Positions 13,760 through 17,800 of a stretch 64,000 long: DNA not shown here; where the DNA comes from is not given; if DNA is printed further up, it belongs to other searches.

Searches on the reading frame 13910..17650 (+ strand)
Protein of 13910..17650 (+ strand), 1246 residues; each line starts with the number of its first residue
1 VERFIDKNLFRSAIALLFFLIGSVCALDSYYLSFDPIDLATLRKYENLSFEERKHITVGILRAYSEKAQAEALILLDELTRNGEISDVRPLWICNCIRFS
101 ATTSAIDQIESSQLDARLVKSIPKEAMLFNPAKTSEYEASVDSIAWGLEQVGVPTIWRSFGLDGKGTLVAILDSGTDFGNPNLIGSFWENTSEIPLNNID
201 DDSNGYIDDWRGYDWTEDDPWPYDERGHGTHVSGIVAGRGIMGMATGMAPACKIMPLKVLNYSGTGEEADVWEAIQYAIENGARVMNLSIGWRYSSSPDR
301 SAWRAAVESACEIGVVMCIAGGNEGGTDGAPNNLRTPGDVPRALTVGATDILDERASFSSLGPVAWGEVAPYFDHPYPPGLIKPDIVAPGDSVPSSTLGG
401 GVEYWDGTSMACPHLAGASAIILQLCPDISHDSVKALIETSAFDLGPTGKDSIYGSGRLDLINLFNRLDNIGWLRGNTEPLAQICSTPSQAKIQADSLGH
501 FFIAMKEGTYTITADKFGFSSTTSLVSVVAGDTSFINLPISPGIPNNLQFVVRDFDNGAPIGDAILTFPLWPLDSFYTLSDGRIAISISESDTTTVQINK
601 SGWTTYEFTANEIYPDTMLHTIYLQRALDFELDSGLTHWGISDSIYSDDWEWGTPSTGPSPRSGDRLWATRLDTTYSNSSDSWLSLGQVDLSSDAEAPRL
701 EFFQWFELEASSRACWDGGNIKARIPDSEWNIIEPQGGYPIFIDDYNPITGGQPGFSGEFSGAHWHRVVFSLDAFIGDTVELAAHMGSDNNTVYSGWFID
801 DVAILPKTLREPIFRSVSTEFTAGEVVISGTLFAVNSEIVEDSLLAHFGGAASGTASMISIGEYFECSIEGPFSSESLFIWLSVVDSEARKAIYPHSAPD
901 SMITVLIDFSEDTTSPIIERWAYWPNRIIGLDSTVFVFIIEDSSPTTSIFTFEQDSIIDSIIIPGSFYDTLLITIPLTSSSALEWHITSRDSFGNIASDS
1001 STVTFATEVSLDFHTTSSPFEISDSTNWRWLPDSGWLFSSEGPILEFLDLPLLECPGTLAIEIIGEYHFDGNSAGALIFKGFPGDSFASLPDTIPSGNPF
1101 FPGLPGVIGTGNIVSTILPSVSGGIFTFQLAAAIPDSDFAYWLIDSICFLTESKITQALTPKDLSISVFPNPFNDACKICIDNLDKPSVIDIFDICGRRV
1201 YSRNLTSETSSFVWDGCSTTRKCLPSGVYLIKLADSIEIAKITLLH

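Call 8: search_protein_families(library=pfam, proteins=[window:13910-17650:+], max_evalue=0.1)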
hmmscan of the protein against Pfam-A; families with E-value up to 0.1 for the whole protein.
window:13910-17650:+ (1246 aa): 7 families
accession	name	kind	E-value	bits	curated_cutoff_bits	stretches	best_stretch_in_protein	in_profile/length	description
PF00082.27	Peptidase_S8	-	4e-51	174.5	21.8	1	164-457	1-288/288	Subtilase family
PF13620.12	CarboxypepD_reg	-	5.3e-06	27.1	32.3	1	487-537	26-78/82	Carboxypeptidase regulatory-like domain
PF18962.6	Por_Secre_tail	-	2.2e-05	25.1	27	1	1168-1236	1-65/75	Secretion system C-terminal sorting domain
PF20773.4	InhA-like_MAM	-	0.00047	20.2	26.9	1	688-804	56-162/191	Immune inhibitor A-like, MAM domain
PF13585.12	CHU_C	-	0.0013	19.2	27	1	1172-1230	13-67/86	CHU_C Type IX secretion signal domain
PF13860.13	FlgD_ig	-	0.0097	16.3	27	1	1189-1234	26-74/79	FlgD Ig-like domain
PF13715.12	CarbopepD_reg_2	-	0.022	15.2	32.2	1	480-537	15-73/88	CarboxypepD_reg-like domain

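Call 9: search_protein_families(library=ncbifam, proteins=[window:13910-17650:+], max_evalue=0.1)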
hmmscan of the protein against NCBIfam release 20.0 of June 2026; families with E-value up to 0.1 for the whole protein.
window:13910-17650:+ (1246 aa): 16 families
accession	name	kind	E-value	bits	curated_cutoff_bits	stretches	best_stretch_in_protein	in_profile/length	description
TIGR03921.1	T7SS_mycosin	equivalog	6e-32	111.1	278.75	1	212-462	36-282/353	type VII secretion-associated serine protease mycosin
NF040809.1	germ_prot_CspBA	exception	2.2e-15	55.4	1250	2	162-328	649-828/1099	bifunctional germination protease/germinant receptor pseudoprotease CspBA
NF033595.1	denti_PrtP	equivalog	1.9e-14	53.2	300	2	287-463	343-500/606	dentilisin complex serine proteinase subunit PrtP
NF040553.1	SGO_0316_fam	subfamily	1.5e-13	49.4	1400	2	218-324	350-464/1486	SGO_0316/SGO_0317 family LPXTG-anchored serine peptidase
TIGR03895.1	protease_PatA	subfamily_domain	4.5e-13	48.8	421.05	1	228-425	1-179/606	PatA/PatG family cyanobactin maturation protease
NF049966.1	QH_SP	equivalog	7.5e-12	45.1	165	1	224-325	38-126/219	subtilisin-like serine protease QhpE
NF038111.1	rhom_dep_M36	equivalog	7.9e-08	30.2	1700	1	699-817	1055-1174/1315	rhombosortase-dependent M36 family metallopeptidase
NF052228.1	T9SS_PorZ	equivalog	1.7e-07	30.1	260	1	1165-1236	672-743/757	type IX secretion system anionic LPS delivery protein PorZ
NF040808.2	CspC_non_triad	exception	2.7e-07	29.4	675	1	162-328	93-281/556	bile acid germinant receptor pseudoprotease CspC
NF051851.1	AtpSerPepEprS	equivalog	3.5e-06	25.3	1700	1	386-442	281-337/988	autotransporter serine peptidase EprS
NF042956.1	IteS_antiphage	equivalog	1.8e-05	23.2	900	1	225-393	290-468/747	S8 family anti-phage peptidase IteS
NF038113.1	T9SSA_dep_M36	equivalog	3.6e-05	22.1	885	1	1165-1234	792-856/869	T9SS-dependent M36 family metallopeptidase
TIGR04183.1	Por_Secre_tail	domain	0.00047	20.1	23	1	1168-1235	1-60/72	T9SS type A sorting domain-containing protein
NF038112.1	myxo_dep_M36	subfamily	0.00059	17.1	1500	1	678-820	1030-1180/1604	myxosortase-dependent M36 family metallopeptidase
NF033707.1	T9SS_sortase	equivalog_domain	0.011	13.3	420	1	1162-1233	995-1075/1095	type IX secretion system sortase PorU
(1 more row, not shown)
